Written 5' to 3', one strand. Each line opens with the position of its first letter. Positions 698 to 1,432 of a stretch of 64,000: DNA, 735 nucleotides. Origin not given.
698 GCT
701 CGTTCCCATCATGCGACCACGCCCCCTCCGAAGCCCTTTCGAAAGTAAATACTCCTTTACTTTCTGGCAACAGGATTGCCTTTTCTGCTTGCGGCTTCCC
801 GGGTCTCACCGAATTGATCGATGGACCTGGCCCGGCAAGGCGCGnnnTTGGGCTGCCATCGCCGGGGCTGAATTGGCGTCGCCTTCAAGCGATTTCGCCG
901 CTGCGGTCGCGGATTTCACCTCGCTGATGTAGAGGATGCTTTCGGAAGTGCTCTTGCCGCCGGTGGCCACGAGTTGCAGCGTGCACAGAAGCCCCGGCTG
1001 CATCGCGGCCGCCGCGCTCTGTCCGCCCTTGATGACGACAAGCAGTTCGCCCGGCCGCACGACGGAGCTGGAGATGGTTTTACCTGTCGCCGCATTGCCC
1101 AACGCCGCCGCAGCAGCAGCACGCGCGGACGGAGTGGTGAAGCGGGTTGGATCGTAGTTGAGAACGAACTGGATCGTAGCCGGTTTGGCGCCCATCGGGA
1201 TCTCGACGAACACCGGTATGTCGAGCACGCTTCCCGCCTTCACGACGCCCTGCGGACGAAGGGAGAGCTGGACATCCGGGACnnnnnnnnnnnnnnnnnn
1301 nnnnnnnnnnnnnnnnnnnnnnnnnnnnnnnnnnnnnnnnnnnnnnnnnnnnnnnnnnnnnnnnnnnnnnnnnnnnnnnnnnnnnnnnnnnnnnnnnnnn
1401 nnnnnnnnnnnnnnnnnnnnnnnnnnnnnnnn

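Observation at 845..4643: Scaffoldin-like giant surface protein (two cohesin-like domains plus dockerin-like repeat) adjacent to a dockerin/TSP3 protein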

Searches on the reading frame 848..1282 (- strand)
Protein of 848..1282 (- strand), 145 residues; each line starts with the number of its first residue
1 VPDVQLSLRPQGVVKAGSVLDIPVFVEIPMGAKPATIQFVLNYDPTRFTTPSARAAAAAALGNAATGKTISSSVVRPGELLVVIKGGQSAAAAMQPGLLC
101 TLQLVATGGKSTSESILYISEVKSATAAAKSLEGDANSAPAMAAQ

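Call 6: search_protein_families(library=pfam, proteins=[window:848-1282:-], max_evalue=10)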
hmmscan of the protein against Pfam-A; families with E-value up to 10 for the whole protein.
seq(145 aa): 1 family
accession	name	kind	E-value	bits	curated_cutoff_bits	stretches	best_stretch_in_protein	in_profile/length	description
PF00963.24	Cohesin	-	0.0029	18.2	24.1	1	13-117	10-112/139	Cohesin domain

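Call 29: search_solved_structures(query=A3, max_evalue=10, show_alignments=1)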
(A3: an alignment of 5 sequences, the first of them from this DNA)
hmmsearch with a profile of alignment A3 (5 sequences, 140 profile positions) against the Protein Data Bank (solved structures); distinct sequences matched with E-value up to 10: 9.
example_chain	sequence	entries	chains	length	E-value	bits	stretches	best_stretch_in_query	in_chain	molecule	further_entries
2jh2_A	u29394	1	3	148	0.00029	24.2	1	6-107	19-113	O-GLCNACASE NAGJ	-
2o4e_A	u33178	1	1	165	0.0004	23.7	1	6-106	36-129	O-GlcNAcase nagJ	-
2ozn_A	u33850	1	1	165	0.00041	23.7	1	6-106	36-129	O-GlcNAcase nagJ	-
4uyp_A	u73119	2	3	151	0.00056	23.2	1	14-99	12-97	Cellulosomal scaffoldin anchoring protein C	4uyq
2w1n_A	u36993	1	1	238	0.0041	20.4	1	6-107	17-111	O-GLCNACASE NAGJ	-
5lxv_A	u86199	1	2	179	0.38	14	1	10-113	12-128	Scaffoldin C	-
1anu_A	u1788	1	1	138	0.68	13.2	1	15-46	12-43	COHESIN-2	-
2ccl_A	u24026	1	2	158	0.86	12.9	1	15-46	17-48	CELLULOSOMAL SCAFFOLDING PROTEIN A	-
1ohz_A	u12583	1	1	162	0.89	12.9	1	15-46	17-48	CELLULOSOMAL SCAFFOLDING PROTEIN A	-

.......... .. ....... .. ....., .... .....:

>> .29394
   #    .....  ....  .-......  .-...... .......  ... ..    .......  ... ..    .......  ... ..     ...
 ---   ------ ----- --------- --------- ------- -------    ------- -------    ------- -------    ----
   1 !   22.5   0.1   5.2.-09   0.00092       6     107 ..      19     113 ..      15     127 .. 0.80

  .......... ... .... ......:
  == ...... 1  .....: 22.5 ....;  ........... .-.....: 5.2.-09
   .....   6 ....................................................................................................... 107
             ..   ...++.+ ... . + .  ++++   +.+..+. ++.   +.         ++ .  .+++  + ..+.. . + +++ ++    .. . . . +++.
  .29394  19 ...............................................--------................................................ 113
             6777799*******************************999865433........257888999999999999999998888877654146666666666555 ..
